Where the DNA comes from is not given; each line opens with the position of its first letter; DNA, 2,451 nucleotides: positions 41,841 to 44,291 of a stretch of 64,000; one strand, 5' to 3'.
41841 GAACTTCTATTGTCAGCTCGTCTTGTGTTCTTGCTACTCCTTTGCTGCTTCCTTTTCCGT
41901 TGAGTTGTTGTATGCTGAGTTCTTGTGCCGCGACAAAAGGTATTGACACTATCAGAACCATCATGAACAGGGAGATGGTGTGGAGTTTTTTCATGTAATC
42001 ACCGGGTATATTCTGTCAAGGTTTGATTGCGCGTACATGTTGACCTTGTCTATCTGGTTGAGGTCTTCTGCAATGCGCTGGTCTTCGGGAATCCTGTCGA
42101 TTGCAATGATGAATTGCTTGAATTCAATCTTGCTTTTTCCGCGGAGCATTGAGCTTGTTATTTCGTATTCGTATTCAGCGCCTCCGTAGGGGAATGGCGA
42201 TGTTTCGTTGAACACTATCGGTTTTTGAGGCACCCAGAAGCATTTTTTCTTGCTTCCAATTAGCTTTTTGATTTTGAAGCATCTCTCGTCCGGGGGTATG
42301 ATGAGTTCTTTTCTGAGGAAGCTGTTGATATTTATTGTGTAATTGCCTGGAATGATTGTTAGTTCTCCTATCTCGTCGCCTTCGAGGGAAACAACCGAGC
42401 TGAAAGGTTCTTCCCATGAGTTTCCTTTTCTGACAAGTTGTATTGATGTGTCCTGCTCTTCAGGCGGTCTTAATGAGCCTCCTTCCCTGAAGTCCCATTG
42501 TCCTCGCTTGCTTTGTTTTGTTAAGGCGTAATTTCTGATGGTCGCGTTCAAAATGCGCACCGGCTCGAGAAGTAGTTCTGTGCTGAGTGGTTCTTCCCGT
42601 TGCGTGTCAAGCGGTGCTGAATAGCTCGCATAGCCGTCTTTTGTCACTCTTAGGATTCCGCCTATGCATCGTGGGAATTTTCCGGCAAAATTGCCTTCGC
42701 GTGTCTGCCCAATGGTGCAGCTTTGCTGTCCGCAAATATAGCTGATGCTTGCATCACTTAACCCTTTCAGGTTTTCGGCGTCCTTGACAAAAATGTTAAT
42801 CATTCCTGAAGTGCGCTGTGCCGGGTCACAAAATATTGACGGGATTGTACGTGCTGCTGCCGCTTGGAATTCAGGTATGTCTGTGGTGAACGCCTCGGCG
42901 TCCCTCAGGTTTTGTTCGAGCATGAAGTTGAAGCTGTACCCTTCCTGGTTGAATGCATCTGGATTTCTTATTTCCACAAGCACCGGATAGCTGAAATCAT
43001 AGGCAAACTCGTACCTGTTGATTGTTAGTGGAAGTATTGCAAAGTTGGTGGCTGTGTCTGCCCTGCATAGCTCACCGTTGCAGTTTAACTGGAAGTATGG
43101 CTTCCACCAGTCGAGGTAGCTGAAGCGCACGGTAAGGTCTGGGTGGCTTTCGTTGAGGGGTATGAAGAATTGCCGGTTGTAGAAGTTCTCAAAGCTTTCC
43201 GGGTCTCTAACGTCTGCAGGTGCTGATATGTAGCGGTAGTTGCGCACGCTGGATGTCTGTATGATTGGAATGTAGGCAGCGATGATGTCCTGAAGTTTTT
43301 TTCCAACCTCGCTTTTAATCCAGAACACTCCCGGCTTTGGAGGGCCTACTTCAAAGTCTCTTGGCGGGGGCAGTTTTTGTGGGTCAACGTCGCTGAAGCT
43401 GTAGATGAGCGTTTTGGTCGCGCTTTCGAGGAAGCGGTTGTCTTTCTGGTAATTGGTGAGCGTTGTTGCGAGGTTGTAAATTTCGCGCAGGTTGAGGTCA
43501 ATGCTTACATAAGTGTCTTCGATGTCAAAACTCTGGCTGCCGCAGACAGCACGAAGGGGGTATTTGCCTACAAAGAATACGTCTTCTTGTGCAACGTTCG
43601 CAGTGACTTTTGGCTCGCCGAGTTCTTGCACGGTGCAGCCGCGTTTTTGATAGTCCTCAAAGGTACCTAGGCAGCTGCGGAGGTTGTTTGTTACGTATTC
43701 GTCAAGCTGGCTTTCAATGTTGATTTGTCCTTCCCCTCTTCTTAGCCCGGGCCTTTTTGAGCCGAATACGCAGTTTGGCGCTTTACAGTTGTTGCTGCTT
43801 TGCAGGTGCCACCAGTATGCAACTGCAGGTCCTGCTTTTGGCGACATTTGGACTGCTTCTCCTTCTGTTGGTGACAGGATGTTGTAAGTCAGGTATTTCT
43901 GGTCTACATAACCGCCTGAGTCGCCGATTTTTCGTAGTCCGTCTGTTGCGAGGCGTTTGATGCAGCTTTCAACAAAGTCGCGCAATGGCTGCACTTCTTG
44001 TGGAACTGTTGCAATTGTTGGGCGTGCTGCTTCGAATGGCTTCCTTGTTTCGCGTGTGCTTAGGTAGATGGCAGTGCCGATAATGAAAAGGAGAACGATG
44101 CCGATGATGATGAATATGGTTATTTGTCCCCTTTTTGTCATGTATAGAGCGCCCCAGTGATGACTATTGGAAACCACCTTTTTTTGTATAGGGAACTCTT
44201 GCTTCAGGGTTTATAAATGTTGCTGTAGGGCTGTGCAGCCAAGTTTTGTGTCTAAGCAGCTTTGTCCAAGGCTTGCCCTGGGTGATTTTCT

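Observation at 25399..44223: Two paralogous, translationally coupled surface-protein modules: a candidate undescribed cell-surface apparatus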

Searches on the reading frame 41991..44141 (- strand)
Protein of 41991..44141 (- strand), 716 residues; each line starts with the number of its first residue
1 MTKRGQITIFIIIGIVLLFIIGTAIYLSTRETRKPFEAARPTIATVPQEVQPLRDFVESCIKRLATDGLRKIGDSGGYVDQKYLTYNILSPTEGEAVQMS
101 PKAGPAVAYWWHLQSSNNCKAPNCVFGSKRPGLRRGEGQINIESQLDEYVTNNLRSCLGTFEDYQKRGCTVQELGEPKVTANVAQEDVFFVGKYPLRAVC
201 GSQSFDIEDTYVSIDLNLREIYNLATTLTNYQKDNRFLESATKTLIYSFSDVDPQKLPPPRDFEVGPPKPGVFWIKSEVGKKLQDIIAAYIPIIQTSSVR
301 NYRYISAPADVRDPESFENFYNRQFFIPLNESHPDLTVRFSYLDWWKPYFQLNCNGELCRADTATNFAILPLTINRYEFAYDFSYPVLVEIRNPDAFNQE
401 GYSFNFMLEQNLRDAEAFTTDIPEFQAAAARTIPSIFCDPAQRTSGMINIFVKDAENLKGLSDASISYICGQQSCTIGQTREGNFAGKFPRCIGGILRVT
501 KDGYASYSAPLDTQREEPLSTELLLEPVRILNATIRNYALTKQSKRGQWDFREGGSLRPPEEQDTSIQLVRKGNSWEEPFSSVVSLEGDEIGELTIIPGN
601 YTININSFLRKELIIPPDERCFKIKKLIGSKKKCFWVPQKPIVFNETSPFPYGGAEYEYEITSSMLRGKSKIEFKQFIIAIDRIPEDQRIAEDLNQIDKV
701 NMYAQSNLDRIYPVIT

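Call 4: search_protein_families(library=pfam, proteins=[window:41991-44141:-], max_evalue=0.1)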
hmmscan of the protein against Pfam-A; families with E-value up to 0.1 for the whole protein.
window:41991-44141:- (716 aa): 0 families

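Call 5: search_protein_families(library=ncbifam, proteins=[window:41991-44141:-], max_evalue=0.1)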
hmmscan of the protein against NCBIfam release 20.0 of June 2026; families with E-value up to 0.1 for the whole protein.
window:41991-44141:- (716 aa): 0 families

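Call 10: find_homologous_proteins(query=window:41991-44141:-)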
Query window:41991-44141:- (716 aa): 139 proteins with E <= 0.001 among 8000 candidates; the best 120 are listed.
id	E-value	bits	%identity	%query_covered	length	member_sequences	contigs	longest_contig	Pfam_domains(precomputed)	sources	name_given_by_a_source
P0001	0.0e+0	1659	100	100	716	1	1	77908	-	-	-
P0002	0.0e+0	1314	77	100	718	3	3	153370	-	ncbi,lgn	-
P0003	0.0e+0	1257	72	100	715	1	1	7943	-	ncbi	-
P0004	0.0e+0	1255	73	100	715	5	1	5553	-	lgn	-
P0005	0.0e+0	1252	73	100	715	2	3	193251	-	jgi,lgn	jgi:hypothetical protein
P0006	0.0e+0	1246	73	100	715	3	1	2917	-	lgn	-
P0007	0.0e+0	1166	66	100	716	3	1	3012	-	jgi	-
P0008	0.0e+0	1104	63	100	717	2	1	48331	-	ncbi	-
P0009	0.0e+0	1096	63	100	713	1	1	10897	-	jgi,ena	-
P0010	0.0e+0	1084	64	100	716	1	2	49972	-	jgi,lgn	jgi:hypothetical protein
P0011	0.0e+0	1068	61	100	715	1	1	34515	-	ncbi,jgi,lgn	-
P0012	0.0e+0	1061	61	100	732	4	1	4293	-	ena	-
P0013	0.0e+0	1052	61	100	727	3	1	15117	-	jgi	-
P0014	0.0e+0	1049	62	100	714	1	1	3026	-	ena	-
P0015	0.0e+0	1045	60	100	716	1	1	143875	-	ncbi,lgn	-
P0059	3.0e-166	573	39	98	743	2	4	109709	-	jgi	-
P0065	5.1e-163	562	38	95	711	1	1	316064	-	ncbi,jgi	-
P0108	1.2e-93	332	32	100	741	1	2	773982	-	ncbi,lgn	-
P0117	1.7e-74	269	30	94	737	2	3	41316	-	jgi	-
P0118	5.3e-73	264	29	80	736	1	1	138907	-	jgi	jgi:hypothetical protein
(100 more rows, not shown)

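Call 12: find_encoding_contigs(protein=P0108, flank=10000, max_places=2)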
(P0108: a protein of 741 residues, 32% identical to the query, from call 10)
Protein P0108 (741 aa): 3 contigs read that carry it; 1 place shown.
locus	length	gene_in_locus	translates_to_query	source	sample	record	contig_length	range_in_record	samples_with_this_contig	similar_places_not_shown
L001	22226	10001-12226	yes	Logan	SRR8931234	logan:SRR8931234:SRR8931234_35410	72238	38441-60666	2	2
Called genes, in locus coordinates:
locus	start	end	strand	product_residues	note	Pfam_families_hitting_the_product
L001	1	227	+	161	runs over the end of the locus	-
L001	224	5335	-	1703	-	-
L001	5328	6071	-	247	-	-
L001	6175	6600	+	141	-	-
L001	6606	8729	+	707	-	PF00133:tRNA-synt_1, PF09334:tRNA-synt_1g, PF08264:Anticodon_1, PF19303:Anticodon_3, PF01588:tRNA_bind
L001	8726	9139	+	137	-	-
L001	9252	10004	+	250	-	-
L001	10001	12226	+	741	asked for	-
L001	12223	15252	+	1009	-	-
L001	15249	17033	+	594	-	-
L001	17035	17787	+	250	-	-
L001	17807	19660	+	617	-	-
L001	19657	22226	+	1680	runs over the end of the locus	PF17936:Big_6 (faint)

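Call 13: find_encoding_contigs(protein=P0065, flank=10000, max_places=2)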
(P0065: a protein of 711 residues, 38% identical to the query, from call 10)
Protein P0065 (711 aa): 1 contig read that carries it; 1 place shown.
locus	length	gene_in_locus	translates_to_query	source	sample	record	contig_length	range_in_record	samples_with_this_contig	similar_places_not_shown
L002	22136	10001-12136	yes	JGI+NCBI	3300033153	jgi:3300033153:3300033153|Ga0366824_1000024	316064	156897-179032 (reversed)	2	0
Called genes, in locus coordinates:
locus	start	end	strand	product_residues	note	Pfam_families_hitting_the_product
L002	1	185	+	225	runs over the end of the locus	-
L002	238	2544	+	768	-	PF00069:Pkinase, PF07714:PK_Tyr_Ser-Thr, PF13431:TPR_17 (weak), PF13414:TPR_11 (weak), PF13432:TPR_16, PF13414:TPR_11, PF13181:TPR_8 (weak), PF00515:TPR_1 (weak), +14 more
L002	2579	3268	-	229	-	PF11848:DUF3368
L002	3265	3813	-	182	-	-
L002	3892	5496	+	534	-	-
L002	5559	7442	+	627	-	PF07973:tRNA_SAD, PF00587:tRNA-synt_2b, PF03129:HGTP_anticodon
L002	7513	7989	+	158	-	-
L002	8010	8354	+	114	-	PF01981:PTH2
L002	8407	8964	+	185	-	PF01092:Ribosomal_S6e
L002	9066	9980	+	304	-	-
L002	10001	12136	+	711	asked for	-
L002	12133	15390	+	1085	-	-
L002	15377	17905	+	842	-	-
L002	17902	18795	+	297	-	-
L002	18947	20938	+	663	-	-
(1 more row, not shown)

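Call 26: search_solved_structures(query=A2, max_evalue=10)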
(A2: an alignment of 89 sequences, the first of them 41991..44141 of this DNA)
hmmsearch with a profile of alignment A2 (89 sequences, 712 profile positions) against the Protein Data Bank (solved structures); distinct sequences matched with E-value up to 10: 2.
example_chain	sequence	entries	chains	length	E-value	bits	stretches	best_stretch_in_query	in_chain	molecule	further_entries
9wyu_A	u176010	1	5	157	0.0029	19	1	136-218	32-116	Anti-Parallel Protein 10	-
3qh9_A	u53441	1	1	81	1.2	10.4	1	510-563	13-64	Liprin-beta-2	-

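Call 36: predict_structure(alignment_id=A2)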
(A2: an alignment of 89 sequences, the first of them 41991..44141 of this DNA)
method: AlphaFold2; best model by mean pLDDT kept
length: 716 residues; sequences in the alignment: 89
mean_pLDDT: 91.2   pTM: 0.81
mean pLDDT of the five models: 91.2, 90.6, 90.4, 88.7, 88.7
residues with pLDDT >= 90: 512; 70-90: 183; 50-70: 18; < 50: 3
segments of 3 or more residues with pLDDT < 50: none
pLDDT, mean of each block of 10 residues (from residue 1): 72 94 82 55 82 94 98 96 84 91 88 91 91 86 95 94 90 95 93 95 92 96 98 96 96 95 88 88 96 97 95 93 94 97 93 86 78 90 98 96 98 90 86 74 94 96 93 87 96 94 91 95 96 97 94 91 92 82 91 95 93 95 83 87 87 94 95 97 96 88 93 97
secondary structure, 60 per line:
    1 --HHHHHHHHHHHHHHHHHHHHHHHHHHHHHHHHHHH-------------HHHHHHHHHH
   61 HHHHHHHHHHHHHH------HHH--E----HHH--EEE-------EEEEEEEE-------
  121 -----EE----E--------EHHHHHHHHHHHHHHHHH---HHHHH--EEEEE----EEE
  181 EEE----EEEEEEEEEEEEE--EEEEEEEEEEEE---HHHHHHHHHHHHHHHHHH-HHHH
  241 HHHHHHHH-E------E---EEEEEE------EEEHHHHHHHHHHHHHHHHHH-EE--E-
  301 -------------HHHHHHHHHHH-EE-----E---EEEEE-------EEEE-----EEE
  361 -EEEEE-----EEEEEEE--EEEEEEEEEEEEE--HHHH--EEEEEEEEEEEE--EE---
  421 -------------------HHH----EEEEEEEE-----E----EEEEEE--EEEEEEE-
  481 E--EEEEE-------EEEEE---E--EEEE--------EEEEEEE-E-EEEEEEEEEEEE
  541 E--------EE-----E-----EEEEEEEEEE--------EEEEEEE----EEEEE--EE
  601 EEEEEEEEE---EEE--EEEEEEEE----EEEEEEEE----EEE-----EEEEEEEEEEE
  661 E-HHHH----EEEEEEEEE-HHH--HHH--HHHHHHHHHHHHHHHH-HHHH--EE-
elements in order (helices of 4 or more, strands of 3 or more residues): H3-37 H51-74 E96-98 E106-113 H142-158 H162-166 E169-173 E178-183 E188-200 E203-214 H218-235 H237-248 E261-266 E273-275 H276-293 H314-324 E337-341 E349-352 E358-360 E362-366 E372-378 E381-393 H396-399 E402-413 E447-454 E465-470 E473-479 E484-488 E496-500 E507-510 E519-525 E529-541 E563-572 E581-587 E592-596 E599-609 E613-615 E618-625 E630-637 E642-644 E650-661 H663-666 E671-679 H691-706 H708-711

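Call 38: fold_search(model_id=the predicted structure, library=pdb)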
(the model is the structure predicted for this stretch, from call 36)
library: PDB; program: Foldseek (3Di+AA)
matches with E <= 10: 750; with E <= 0.001: 29
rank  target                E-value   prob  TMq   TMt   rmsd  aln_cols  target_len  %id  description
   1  6fwv_A                1.8e-07  1.00  0.10  0.14  37.5       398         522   11  The Bacillus anthracis TIE protein (released 2018-08-08)
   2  6fwv_B                2.2e-07  0.99  0.10  0.13  37.5       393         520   10  The Bacillus anthracis TIE protein (released 2018-08-08)
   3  8qox_B                1.4e-06  1.00  0.13  0.19  28.2       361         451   12  Two-component assembly of SlaA and SlaB S-layer proteins of Sulfolobus acidocaldarius (released 2024-02-21)
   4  4oq1                  2.4e-06  1.00  0.14  0.25  30.0       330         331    8  Structure of the Streptococcal ancillary pilin (released 2014-04-23)
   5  4ecn                  7.4e-05  0.99  0.11  0.09  18.6       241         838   10  Crystal structure of a leucine-rich repeat protein (BT_0210) from Bacteroides thetaiotaomicron VPI-5482 at 2.80 A resolu (released 2012-05-23)
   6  1nkg                  1.1e-04  0.63  0.12  0.16  26.7       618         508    7  Rhamnogalacturonan lyase from Aspergillus aculeatus (released 2004-05-25)
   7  4yfd_A                1.1e-04  0.15  0.06  0.08  43.6       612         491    8  Crystal structure PTP delta Ig1-Fn2 in complex with IL-1RAcP (released 2015-05-06)
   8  2xhn_A                1.6e-04  0.63  0.12  0.16  26.2       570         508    6  Rhamnogalacturonan lyase from Aspergillus aculeatus K150A active site mutant (released 2010-09-29)
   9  4iyk                  1.9e-04  1.00  0.11  0.34  23.0       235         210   11  Crystal structure of a putative carbohydrate binding protein (BACUNI_04699) from Bacteroides uniformis ATCC 8492 at 2.00 (released 2013-02-20)
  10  6fb3_A                2.1e-04  0.99  0.10  0.04  23.9       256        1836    8  Teneurin 2 Partial Extracellular Domain (released 2018-03-28)
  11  3kpt_A                2.1e-04  0.95  0.11  0.20  20.9       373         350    9  Crystal structure of BcpA, the major pilin subunit of Bacillus cereus (released 2009-11-24)
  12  3rkp_A                2.8e-04  0.95  0.11  0.19  22.3       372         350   10  Crystal structure of BcpA*(D312A), the major pilin subunit of Bacillus cereus (released 2012-05-30)
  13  8bdw_A                2.9e-04  1.00  0.10  0.61   3.5        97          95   18  Crystal structure of CnaB2 domain from Lactobacillus plantarum (released 2023-02-22)
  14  3njx                  2.9e-04  0.44  0.12  0.15  25.8       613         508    7  Rhamnogalacturonan Lyase from Aspergillus aculeatus mutant H210A (released 2010-10-06)
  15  3kpt_B                3.3e-04  0.93  0.10  0.19  22.6       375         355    9  Crystal structure of BcpA, the major pilin subunit of Bacillus cereus (released 2009-11-24)
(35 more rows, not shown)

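Call 44: fold_search(model_id=the predicted structure, library=viral)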
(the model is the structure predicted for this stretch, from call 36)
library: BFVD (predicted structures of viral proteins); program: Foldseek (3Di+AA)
matches with E <= 10: 603; with E <= 0.001: 28
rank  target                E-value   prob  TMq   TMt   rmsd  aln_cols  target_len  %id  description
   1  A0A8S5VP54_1          7.3e-08  1.00  0.15  0.09  29.0       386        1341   11  (no name in the UniProt tables at hand)
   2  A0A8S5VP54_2          8.1e-08  1.00  0.17  0.09  19.8       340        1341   10  (no name in the UniProt tables at hand)
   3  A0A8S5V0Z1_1          3.1e-07  1.00  0.16  0.13  22.0       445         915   12  Putative membrane protein [Siphoviridae sp. ct3r22]
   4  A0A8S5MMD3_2          4.0e-07  1.00  0.13  0.10  36.1       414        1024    9  Baseplate J like protein [Siphoviridae sp. ctxc31]
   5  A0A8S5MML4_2          4.5e-07  1.00  0.11  0.10  40.4       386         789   12  Cell wall surface anchor family domain protein [Siphoviridae sp. ctxc31]
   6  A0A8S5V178            5.3e-07  1.00  0.11  0.07  46.1       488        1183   10  Baseplate J like protein [Siphoviridae sp. ct3r22]
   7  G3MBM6                7.0e-07  1.00  0.11  0.20  28.4       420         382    9  Gp160 [Bacillus phage G]
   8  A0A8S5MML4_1          1.5e-06  1.00  0.12  0.11  30.4       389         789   12  Cell wall surface anchor family domain protein [Siphoviridae sp. ctxc31]
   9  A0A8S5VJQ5            6.4e-06  0.96  0.12  0.16  32.0       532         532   11  (no name in the UniProt tables at hand)
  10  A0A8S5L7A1            7.1e-06  0.99  0.11  0.08  32.7       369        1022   11  Structural protein [CrAss-like virus sp. ctt4r3]
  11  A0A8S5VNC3            7.1e-06  0.98  0.10  0.09  33.5       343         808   12  (no name in the UniProt tables at hand)
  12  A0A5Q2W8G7            2.4e-05  0.93  0.11  0.10  42.6       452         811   10  (no name in the UniProt tables at hand)
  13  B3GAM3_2              7.2e-05  0.92  0.10  0.09  22.7       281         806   14  AMDV4_2 [uncultured virus]
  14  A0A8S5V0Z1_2          1.4e-04  0.95  0.11  0.09  33.1       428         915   10  Putative membrane protein [Siphoviridae sp. ct3r22]
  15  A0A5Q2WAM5            2.9e-04  1.00  0.11  0.50  10.4       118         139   14  (no name in the UniProt tables at hand)
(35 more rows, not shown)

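Call 62: search_protein_representatives(alignment_id=A2)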
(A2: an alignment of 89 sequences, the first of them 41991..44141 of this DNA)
Query: 89 sequences, 712 profile positions. Proteins with E-value up to 0.001 (for the whole library): 9111; up to 1e-10: 6447; up to 1e-30: 1742. The best 150 are listed.
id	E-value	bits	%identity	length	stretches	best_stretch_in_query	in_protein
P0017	0.0e+00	1030.4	-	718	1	2-712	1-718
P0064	1.0e-279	946.2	-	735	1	3-710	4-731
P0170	2.0e-274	928.7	-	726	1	4-711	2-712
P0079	6.4e-272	920.4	-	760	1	2-712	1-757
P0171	2.7e-264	895.2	-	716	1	1-711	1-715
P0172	1.0e-257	873.4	-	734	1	1-711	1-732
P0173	1.2e-253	860.0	-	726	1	2-711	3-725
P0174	1.6e-248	843.1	-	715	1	2-711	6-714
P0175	2.8e-248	842.2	-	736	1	2-711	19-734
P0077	2.7e-247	838.9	-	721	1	1-711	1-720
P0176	9.6e-243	823.9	-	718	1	2-711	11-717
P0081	6.5e-242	821.2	-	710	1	2-711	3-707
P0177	3.5e-238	808.8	-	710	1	3-711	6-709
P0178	7.3e-236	801.2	-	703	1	2-711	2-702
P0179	1.5e-234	796.8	-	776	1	2-711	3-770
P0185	1.9e-228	776.7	-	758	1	2-711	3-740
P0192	5.6e-224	761.9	-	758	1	1-711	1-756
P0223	2.0e-201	687.3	-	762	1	3-711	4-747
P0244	7.1e-193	659.1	-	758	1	1-711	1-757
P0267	2.2e-184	631.0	-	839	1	2-684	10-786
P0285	1.5e-181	621.6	-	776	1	2-711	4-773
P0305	3.7e-176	603.8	-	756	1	1-711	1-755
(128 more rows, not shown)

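Call 78: search_protein_families(library=phrogs, proteins=[window:41991-44141:-], max_evalue=0.01)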
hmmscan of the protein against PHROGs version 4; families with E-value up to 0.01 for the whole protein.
window:41991-44141:- (716 aa): 0 families

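Call 79: find_related_loci(query=A2, collection=viral_contigs, flank=10000)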
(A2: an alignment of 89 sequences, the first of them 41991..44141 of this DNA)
Query A2 (716 aa) in viral_contigs; peptide patterns used: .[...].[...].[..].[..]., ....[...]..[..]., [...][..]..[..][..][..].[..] (x = any residue, [..] = any of these).
33 stretches matched a pattern, but none encodes a relative of the query by tblastn (E <= 1e-3).

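Call 80: find_encoding_contigs(protein=P0059, flank=10000, max_places=1)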
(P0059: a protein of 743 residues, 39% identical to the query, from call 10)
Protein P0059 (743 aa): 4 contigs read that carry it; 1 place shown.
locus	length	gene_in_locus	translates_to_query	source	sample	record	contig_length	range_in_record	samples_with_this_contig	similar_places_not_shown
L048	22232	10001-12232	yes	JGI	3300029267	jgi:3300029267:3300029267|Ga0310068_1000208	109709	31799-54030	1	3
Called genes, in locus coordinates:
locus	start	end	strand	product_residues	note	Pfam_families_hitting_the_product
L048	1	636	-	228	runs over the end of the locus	-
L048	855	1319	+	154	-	PF01092:Ribosomal_S6e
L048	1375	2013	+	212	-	PF17963:Big_9 (weak)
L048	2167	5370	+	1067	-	-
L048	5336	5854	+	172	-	-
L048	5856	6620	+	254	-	-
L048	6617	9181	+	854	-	-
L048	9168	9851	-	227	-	-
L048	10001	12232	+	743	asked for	-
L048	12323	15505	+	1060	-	-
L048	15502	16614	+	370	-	-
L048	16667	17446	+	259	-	-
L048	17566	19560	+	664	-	-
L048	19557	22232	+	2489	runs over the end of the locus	-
